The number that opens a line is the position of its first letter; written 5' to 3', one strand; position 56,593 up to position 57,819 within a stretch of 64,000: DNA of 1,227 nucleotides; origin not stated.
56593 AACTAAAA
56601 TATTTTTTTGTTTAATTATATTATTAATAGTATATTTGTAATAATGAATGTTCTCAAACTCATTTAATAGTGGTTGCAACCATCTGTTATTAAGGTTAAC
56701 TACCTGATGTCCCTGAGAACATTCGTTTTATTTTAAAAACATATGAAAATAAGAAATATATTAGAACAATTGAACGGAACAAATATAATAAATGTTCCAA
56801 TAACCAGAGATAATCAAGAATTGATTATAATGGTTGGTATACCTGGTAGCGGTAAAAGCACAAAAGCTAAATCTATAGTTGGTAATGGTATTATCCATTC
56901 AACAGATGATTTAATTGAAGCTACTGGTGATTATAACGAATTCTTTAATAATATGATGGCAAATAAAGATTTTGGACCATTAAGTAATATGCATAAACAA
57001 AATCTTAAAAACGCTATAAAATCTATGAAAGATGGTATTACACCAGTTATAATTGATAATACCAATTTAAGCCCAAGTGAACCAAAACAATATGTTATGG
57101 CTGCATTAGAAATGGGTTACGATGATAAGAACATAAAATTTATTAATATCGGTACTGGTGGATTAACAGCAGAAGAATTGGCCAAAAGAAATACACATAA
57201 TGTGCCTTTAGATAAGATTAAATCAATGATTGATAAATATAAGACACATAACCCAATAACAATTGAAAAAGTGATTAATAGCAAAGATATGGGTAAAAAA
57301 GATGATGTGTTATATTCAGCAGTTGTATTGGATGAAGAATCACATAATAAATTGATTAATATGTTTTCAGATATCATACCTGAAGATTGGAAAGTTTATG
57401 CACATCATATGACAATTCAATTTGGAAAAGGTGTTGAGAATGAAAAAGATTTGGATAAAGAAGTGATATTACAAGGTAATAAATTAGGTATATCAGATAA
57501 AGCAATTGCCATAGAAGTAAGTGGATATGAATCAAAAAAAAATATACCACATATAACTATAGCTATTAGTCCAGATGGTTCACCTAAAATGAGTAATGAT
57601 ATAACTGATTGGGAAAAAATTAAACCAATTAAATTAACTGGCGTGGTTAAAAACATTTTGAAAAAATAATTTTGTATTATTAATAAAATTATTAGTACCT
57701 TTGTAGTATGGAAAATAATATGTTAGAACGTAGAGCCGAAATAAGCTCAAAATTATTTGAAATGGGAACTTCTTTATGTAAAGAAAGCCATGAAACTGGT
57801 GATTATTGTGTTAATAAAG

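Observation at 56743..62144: RNA healing-and-sealing cassette: polynucleotide kinase fused to a 2H phosphoesterase, plus two RNA ligases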

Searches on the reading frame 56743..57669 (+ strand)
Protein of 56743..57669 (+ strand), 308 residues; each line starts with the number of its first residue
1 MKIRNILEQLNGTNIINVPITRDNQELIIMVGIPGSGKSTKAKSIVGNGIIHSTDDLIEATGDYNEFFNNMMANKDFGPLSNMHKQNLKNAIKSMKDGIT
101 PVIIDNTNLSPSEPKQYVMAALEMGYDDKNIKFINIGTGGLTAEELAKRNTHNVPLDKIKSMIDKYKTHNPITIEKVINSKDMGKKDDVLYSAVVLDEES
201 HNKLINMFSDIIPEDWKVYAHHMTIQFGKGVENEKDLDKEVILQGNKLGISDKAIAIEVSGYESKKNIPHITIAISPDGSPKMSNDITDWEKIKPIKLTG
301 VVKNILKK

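Call 3: search_protein_families(library=pfam, proteins=[window:56743-57669:+], max_evalue=0.1)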
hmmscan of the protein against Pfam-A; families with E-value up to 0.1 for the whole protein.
window:56743-57669:+ (308 aa): 8 families
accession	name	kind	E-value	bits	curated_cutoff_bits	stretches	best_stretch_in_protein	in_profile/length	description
PF13671.12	AAA_33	-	2.3e-10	41.4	27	1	27-166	1-140/143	AAA domain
PF13238.12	AAA_18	-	0.0019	19.1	29.4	1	28-112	1-85/128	AAA domain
PF10330.14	Stb3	-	0.0051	17.3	25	1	91-149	22-81/90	Putative Sin3 binding protein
PF02787.25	CPSase_L_D3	-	0.019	15.4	26.6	0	225-256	45-77/80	Carbamoyl-phosphate synthetase large chain, oligomerisation domain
PF08433.16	KTI12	-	0.022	14.7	22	1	27-48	3-24/271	Chromatin associated protein KTI12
PF20720.3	nSTAND3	-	0.044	13.9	27.2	0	24-69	16-59/155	Novel STAND NTPase 3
PF06414.18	Zeta_toxin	-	0.096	12.6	22.3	0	25-126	16-122/199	Zeta toxin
PF00005.33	ABC_tran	-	0.099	13.7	25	0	22-48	8-34/137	ABC transporter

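Call 4: search_protein_families(library=phrogs, proteins=[window:56743-57669:+], max_evalue=0.01)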
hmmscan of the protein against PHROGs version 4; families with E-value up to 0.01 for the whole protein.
window:56743-57669:+ (308 aa): 4 families
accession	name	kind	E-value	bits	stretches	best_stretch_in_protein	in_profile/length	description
phrog_2071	-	other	6.5e-20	73.1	1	20-183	11-164/282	ATPase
phrog_505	-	other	2.5e-14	54.5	1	25-196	2-166/295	polynucleotide kinase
phrog_6931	-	unknown function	2e-11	44.7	1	14-164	176-323/343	-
phrog_36523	-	unknown function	8e-05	23.7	1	191-289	4-105/134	-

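Call 5: search_solved_structures(query=window:56743-57669:+, max_evalue=1, show_alignments=3)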
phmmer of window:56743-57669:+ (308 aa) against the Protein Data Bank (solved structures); distinct sequences matched with E-value up to 1: 14.
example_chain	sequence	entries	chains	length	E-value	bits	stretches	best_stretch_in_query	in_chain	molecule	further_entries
1ly1_A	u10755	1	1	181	7.5e-07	32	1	26-168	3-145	polynucleotide kinase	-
1ltq_A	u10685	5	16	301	2.8e-06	30.1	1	26-168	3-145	POLYNUCLEOTIDE KINASE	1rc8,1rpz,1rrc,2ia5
6c2u_A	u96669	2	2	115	0.2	14.2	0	20-59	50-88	phosphate-loop protein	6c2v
5c16_A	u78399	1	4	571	0.2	14.1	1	177-242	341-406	Myotubularin-related protein 1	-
3adk_A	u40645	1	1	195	0.25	13.9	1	25-125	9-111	ADENYLATE KINASE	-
3zvn_A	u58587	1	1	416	0.3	13.6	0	22-57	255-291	BIFUNCTIONAL POLYNUCLEOTIDE PHOSPHATASE/KINASE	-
3zvl_A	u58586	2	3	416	0.31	13.6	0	22-57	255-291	BIFUNCTIONAL POLYNUCLEOTIDE PHOSPHATASE/KINASE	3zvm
3u7g_A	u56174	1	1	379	0.35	13.4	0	22-57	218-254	Bifunctional polynucleotide phosphatase/kinase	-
3u7e_B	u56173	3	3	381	0.35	13.4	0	22-57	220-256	Bifunctional polynucleotide phosphatase/kinase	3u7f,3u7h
1yj5_A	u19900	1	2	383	0.36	13.3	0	22-57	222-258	5' polynucleotide kinase-3' phosphatase catalytic domain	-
6jbh_A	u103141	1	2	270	0.6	12.6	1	16-64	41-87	TarH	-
5xz2_A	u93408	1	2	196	0.67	12.4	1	24-61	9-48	Adenylate kinase isoenzyme 1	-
4xrp_A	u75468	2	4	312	0.68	12.4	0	25-149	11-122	Pnkp1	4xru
4typ_C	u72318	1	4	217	0.81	12.2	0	28-60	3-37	Adenylate kinase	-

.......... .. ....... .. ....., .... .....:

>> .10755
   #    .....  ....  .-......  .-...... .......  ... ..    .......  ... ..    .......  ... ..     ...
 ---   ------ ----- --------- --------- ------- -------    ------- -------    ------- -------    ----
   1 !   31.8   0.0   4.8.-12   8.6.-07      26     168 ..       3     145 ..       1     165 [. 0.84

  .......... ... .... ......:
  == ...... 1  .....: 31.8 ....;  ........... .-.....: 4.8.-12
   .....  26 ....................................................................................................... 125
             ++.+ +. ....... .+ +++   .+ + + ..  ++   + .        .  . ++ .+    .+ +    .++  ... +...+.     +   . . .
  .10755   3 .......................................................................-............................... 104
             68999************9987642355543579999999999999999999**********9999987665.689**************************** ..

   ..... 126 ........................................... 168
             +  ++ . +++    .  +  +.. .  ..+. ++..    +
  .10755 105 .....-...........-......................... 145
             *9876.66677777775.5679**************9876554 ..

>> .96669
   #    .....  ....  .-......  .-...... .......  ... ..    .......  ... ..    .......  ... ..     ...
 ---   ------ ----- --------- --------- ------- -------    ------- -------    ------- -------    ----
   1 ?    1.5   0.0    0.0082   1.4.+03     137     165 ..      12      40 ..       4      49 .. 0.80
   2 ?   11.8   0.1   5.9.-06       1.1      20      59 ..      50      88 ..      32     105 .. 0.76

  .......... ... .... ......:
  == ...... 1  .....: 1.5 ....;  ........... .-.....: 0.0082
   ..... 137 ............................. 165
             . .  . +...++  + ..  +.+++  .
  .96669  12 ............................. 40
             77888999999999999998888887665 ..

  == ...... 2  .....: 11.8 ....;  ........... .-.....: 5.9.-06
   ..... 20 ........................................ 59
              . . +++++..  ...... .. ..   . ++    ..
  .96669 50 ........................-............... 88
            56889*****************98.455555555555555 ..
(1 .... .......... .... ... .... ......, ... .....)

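Call 10: find_homologous_proteins(query=window:56743-57669:+, max_evalue=0.001)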
Query window:56743-57669:+ (308 aa): 970 proteins with E <= 0.001 among 3299 candidates; the best 120 are listed.
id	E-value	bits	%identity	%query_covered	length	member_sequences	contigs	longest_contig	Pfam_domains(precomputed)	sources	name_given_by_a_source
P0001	3.2e-195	665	99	100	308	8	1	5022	PF13671.13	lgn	-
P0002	7.9e-188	641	95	100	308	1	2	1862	PF13671.13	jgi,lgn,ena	jgi:hypothetical protein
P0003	4.3e-187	638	95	100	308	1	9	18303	PF13671.13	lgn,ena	-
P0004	3.6e-170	583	95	91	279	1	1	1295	PF13671.13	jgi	jgi:predicted kinase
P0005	8.3e-137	473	72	100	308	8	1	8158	PF13671.13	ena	-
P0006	7.3e-119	414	59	99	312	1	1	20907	PF08302.17,PF13671.13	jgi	jgi:predicted kinase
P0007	4.4e-116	405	63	99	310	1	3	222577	PF08302.17,PF13671.13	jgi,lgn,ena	jgi:predicted kinase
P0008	6.0e-116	405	63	99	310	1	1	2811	PF08302.17,PF13671.13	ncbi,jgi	jgi:predicted kinase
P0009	1.9e-115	403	61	99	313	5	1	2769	PF13671.13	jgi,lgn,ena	jgi:predicted kinase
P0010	2.6e-115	403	60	99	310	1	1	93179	PF08302.17,PF13671.13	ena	-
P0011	3.2e-115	403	62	99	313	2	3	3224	PF13671.13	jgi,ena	jgi:predicted kinase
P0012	3.2e-115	403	60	99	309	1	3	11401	PF13671.13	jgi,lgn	-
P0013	5.4e-115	402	61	98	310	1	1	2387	PF13671.13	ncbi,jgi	jgi:predicted kinase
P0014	1.1e-114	401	62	99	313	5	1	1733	PF13671.13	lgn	-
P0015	1.2e-114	401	61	99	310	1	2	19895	PF13671.13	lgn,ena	-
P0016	1.7e-114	400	60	98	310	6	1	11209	PF13671.13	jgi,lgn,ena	jgi:predicted kinase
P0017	2.1e-114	400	58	99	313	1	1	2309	PF08302.17,PF13671.13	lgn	-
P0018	4.6e-114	399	61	99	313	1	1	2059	PF13671.13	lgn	-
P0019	5.5e-114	398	60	99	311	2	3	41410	PF13671.13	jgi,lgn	-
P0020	9.6e-114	398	58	99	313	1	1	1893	PF08302.17,PF13671.13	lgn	-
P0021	4.1e-113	396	61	99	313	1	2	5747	PF13671.13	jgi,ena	-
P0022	1.4e-112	394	60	99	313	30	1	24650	PF13671.13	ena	-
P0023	1.4e-112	394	61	99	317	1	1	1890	PF08302.17,PF13671.13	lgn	-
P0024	1.6e-112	394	60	99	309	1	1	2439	PF13671.13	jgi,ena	jgi:predicted kinase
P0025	2.3e-112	393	60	98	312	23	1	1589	PF08302.17,PF13671.13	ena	-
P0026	5.2e-112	392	59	99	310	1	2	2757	PF13671.13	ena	-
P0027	7.4e-112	391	61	99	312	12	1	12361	PF08302.17,PF13671.13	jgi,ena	jgi:predicted kinase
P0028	1.0e-111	391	60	99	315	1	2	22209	PF13671.13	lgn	-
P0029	1.1e-111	391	60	99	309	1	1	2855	PF13671.13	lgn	-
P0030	1.3e-111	391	60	99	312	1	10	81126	PF08302.17,PF13671.13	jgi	jgi:predicted kinase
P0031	1.4e-111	391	59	98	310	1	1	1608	PF13671.13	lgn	-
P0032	1.8e-111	390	59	99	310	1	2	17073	PF13671.13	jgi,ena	jgi:predicted kinase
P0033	2.0e-111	390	58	99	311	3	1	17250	PF08302.17,PF13671.13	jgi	jgi:predicted kinase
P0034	2.1e-111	390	59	99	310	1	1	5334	PF13671.13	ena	-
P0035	2.9e-111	390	59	99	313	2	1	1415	PF08302.17,PF13671.13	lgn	-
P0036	4.7e-111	389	60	99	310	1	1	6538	PF08302.17,PF13671.13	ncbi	-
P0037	5.3e-111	389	59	99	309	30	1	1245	PF08302.17,PF13671.13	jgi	jgi:predicted kinase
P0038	5.8e-111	389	59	99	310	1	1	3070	PF13671.13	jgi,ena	-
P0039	6.1e-111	388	59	99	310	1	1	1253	PF08302.17,PF13671.13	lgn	-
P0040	8.7e-111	388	59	99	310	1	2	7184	PF08302.17,PF13671.13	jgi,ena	jgi:predicted kinase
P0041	1.3e-110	387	59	99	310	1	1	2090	PF13671.13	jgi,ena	jgi:predicted kinase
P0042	1.4e-110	387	59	99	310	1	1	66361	PF13671.13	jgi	-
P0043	2.0e-110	387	58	99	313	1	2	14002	PF08302.17,PF13671.13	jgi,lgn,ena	jgi:predicted kinase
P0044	2.1e-110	387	59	99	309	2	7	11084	PF13671.13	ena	-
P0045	2.1e-110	387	60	99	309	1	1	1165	PF13671.13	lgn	-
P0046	2.1e-110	387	60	99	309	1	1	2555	PF13671.13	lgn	-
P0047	2.1e-110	387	58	99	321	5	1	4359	PF13671.13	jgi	jgi:predicted kinase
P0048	2.2e-110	387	60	98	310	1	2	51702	PF13671.13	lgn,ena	-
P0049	2.4e-110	387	60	99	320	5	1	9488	PF13671.13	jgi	jgi:predicted kinase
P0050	3.2e-110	386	60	99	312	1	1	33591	PF08302.17,PF13671.13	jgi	jgi:predicted kinase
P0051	3.4e-110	386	59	99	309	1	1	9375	PF13671.13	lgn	-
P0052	3.9e-110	386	59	99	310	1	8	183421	PF13671.13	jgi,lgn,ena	jgi:predicted kinase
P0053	4.4e-110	386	59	99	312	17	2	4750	PF08302.17,PF13671.13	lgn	-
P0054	4.6e-110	386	60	99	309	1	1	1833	PF13671.13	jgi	-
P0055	4.9e-110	386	59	99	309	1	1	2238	PF13671.13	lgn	-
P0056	5.1e-110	385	58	99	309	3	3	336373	PF13671.13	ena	-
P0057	5.4e-110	385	62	95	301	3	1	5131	PF13671.13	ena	-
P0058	6.1e-110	385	59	99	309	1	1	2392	PF13671.13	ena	-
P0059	6.9e-110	385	59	99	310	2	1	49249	PF08302.17,PF13671.13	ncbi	-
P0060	7.2e-110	385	58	99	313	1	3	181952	PF08302.17,PF13671.13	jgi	jgi:predicted kinase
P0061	7.4e-110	385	59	99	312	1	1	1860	PF13671.13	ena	-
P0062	9.0e-110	385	60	97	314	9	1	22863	PF13671.13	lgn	-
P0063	9.5e-110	385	58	99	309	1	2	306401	PF13671.13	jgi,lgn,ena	-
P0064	1.2e-109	384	58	99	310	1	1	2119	PF13671.13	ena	-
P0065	1.3e-109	384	59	100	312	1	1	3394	PF13671.13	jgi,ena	-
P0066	1.6e-109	384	59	99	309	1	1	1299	PF13671.13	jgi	jgi:predicted kinase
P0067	1.8e-109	384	59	99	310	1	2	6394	PF13671.13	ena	-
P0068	2.0e-109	383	58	99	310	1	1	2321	PF13671.13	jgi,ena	jgi:predicted kinase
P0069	2.0e-109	383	59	99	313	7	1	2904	PF08302.17,PF13671.13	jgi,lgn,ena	-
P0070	2.8e-109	383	58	98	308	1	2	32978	PF13671.13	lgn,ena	-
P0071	3.9e-109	383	59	99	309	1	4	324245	PF08302.17,PF13671.13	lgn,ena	-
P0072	4.6e-109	382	59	99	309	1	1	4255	PF08302.17,PF13671.13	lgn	-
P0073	4.7e-109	382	59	99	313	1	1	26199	PF13671.13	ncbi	-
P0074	4.8e-109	382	58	99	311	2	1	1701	PF13671.13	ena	-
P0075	4.8e-109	382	58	99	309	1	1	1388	PF13671.13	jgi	jgi:predicted kinase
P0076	4.8e-109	382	57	99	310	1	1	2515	PF08302.17,PF13671.13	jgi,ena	jgi:predicted kinase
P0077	5.3e-109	382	60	97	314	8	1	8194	PF13671.13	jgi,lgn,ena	jgi:predicted kinase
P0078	6.1e-109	382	60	95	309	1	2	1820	PF08302.17,PF13671.13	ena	-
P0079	7.1e-109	382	59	99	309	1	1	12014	PF13671.13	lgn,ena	-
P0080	7.2e-109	382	58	99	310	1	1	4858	PF13671.13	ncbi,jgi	jgi:predicted kinase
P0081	7.3e-109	382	59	99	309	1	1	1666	PF13671.13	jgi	-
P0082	7.6e-109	382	58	99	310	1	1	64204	PF13671.13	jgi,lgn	-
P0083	8.2e-109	382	58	99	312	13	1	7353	PF13671.13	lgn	-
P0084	8.4e-109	381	57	99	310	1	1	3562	PF08302.17,PF13671.13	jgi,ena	jgi:predicted kinase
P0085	9.1e-109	381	57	99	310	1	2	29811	PF13671.13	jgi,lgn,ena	jgi:predicted kinase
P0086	1.1e-108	381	59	99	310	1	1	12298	PF13671.13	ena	-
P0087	1.2e-108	381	58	99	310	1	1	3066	PF13671.13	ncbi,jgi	jgi:predicted kinase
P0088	1.5e-108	381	59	99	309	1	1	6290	PF13671.13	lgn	-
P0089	1.7e-108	380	57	99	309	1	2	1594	PF13671.13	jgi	jgi:predicted kinase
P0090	1.8e-108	380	59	99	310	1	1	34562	PF13671.13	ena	-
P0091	2.4e-108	380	60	99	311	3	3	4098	PF13671.13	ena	-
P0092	2.4e-108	380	58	99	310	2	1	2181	PF08302.17,PF13671.13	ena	-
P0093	2.5e-108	380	57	99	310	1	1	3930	PF13671.13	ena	-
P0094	2.8e-108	380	58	99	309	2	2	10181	PF08302.17,PF13671.13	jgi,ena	jgi:predicted kinase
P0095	2.9e-108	380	58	99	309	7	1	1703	PF13671.13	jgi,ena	jgi:predicted kinase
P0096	2.9e-108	380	58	99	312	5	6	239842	PF13671.13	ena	-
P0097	3.0e-108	380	58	99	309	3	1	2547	PF13671.13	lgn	-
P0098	3.0e-108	380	58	98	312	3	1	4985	PF13671.13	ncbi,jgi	jgi:predicted kinase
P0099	4.4e-108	379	59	99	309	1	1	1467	PF13671.13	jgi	-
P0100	4.9e-108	379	58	98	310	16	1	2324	PF13671.13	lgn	-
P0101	4.9e-108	379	58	99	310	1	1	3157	PF08302.17,PF13671.13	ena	-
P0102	4.9e-108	379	59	99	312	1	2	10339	PF08302.17,PF13671.13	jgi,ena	jgi:predicted kinase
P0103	5.1e-108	379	57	99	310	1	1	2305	PF13671.13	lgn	-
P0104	6.4e-108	379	58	99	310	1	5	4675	PF08302.17,PF13671.13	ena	-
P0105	7.2e-108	378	57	99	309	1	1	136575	PF08302.17,PF13671.13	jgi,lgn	-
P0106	7.5e-108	378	57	99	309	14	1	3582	PF13671.13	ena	-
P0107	9.8e-108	378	59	98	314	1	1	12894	PF13671.13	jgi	-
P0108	1.6e-107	377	58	99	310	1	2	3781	PF08302.17,PF13671.13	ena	-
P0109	1.7e-107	377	58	99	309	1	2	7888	PF13671.13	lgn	-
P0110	1.8e-107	377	58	99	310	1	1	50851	PF08302.17,PF13671.13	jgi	jgi:predicted kinase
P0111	1.9e-107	377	56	99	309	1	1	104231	PF13671.13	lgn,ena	-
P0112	2.1e-107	377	58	99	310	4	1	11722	PF08302.17,PF13671.13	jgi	-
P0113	2.3e-107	377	60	99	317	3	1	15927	PF13671.13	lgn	-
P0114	2.5e-107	377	58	99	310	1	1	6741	PF08302.17,PF13671.13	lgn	-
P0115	2.5e-107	377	58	99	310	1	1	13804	PF13671.13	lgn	-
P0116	2.6e-107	377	58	99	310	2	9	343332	PF08302.17,PF13671.13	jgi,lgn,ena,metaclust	metaclust:\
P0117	2.6e-107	377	59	96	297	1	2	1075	PF13671.13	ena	-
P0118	2.6e-107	377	59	98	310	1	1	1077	PF13671.13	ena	-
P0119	3.1e-107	376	59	96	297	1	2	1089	PF13671.13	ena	-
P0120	3.3e-107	376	59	96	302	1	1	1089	PF13671.13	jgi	-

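Call 26: predict_structure(alignment_id=A1)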
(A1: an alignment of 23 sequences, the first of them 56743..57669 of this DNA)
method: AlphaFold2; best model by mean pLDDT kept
length: 308 residues; sequences in the alignment: 23
mean_pLDDT: 88.5   pTM: 0.58
mean pLDDT of the five models: 88.5, 88.3, 88.2, 87.0, 86.7
residues with pLDDT >= 90: 184; 70-90: 101; 50-70: 15; < 50: 8
segments of 3 or more residues with pLDDT < 50: 184-187
pLDDT, mean of each block of 10 residues (from residue 1): 52 86 95 90 95 92 85 82 91 97 92 93 95 93 87 79 88 91 59 94 93 93 87 86 96 96 91 94 91 95 83
secondary structure, 60 per line:
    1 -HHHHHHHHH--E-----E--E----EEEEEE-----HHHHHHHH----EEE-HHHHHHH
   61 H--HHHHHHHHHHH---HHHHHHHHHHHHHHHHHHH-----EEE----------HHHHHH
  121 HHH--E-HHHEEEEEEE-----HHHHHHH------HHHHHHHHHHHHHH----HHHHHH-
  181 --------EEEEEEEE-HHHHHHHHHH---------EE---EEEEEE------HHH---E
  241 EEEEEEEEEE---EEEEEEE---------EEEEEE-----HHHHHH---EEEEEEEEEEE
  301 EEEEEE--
elements in order: H2-10 E27-32 H38-45 E50-52 H54-61 H64-74 H78-96 E102-104 H115-123 E131-137 H143-149 H156-169 H174-179 E189-196 H198-207 E222-227 E240-250 E254-260 E270-275 H281-286 E290-306

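Call 28: fold_search(model_id=the predicted structure, library=pdb)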
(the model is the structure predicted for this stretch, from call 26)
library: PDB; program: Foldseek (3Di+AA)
matches with E <= 10: 1370; with E <= 0.001: 97
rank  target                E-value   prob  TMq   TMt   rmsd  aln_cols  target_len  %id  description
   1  6u05                  8.9e-07  1.00  0.27  0.21  18.0       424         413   14  Crystal Structure of Fungal RNA Kinase (released 2019-11-06)
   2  9etj_E                1.2e-05  1.00  0.32  0.45   6.2       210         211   11  Mouse CNPase catalytic domain with nanobody 10E (released 2024-12-11)
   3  3adc_B                1.5e-05  1.00  0.36  0.45  11.6       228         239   20  Crystal structure of O-phosphoseryl-tRNA kinase complexed with selenocysteine tRNA and AMPPNP (crystal type 2) (released 2010-07-28)
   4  4xrp_A                1.6e-05  1.00  0.34  0.34   6.3       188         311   23  Structure of the Pnkp1/Rnl/Hen1 RNA repair complex (released 2015-04-22)
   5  2c95_B                2.2e-05  1.00  0.32  0.47   5.3       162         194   19  Structure of adenylate kinase 1 in complex with P1,P4-di(adenosine) tetraphosphate (released 2007-02-20)
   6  3adc_A                2.2e-05  1.00  0.36  0.44  13.5       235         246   20  Crystal structure of O-phosphoseryl-tRNA kinase complexed with selenocysteine tRNA and AMPPNP (crystal type 2) (released 2010-07-28)
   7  9etj_A                2.4e-05  1.00  0.32  0.47   5.7       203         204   13  Mouse CNPase catalytic domain with nanobody 10E (released 2024-12-11)
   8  1ly1                  2.8e-05  1.00  0.39  0.74   2.7       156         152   22  Structure and Mechanism of T4 Polynucleotide Kinase (released 2002-07-17)
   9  2yph                  4.5e-05  1.00  0.31  0.44   5.1       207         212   11  Catalytic domain of mouse 2',3'-cyclic nucleotide 3'- phosphodiesterase, with mutation H230S, crystallized with 2',3-(RP (released 2013-07-10)
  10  4gp6_B                5.1e-05  1.00  0.36  0.62   5.1       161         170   17  Polynucleotide kinase (released 2012-11-14)
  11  2ia5_A                5.4e-05  1.00  0.38  0.39   2.9       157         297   24  T4 polynucleotide kinase/phosphatase with bound sulfate and magnesium. (released 2007-06-05)
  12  5xz2_A                5.8e-05  1.00  0.33  0.48   5.7       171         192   23  Crystal structure of adenylate kinase (released 2018-07-18)
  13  4wdf                  6.1e-05  1.00  0.31  0.44   5.3       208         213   11  Catalytic domain of mouse 2',3'-cyclic nucleotide 3'- phosphodiesterase, with mutation V321A, complexed with 2',5'-ADP (released 2015-09-23)
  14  2ia5_D                6.1e-05  1.00  0.36  0.38   3.5       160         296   22  T4 polynucleotide kinase/phosphatase with bound sulfate and magnesium. (released 2007-06-05)
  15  4wbl                  6.1e-05  1.00  0.30  0.42   5.9       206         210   11  Catalytic domain of mouse 2',3'-cyclic nucleotide 3'- phosphodiesterase, with mutation F235A (released 2015-09-23)
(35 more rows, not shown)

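Call 32: find_encoding_contigs(protein=P0116, flank=10000, max_places=3)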
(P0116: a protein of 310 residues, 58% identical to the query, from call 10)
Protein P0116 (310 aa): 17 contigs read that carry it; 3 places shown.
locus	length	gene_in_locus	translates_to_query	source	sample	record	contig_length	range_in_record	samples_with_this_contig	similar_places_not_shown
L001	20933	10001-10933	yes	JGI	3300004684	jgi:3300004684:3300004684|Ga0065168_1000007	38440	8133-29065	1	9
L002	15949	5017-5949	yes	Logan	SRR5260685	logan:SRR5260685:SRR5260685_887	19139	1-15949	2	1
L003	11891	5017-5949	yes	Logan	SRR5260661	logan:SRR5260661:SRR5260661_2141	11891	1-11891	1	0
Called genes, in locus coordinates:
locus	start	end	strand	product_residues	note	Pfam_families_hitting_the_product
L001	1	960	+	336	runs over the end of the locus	PF00226:DnaJ, PF01556:DnaJ_C, PF00684:DnaJ_CXXCXGXG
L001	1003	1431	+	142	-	PF18894:PhageMetallopep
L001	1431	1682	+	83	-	-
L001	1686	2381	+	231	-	PF00574:CLP_protease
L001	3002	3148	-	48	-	-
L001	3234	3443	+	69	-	-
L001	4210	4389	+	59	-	-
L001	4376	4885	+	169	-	-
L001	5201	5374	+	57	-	-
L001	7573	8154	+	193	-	-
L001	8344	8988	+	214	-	-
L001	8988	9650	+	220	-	-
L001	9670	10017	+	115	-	-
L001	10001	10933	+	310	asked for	PF13671:AAA_33, PF08302:tRNA_lig_CPD (weak)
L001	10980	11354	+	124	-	-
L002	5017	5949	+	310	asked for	PF13671:AAA_33, PF08302:tRNA_lig_CPD (weak)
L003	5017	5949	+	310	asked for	PF13671:AAA_33, PF08302:tRNA_lig_CPD (weak)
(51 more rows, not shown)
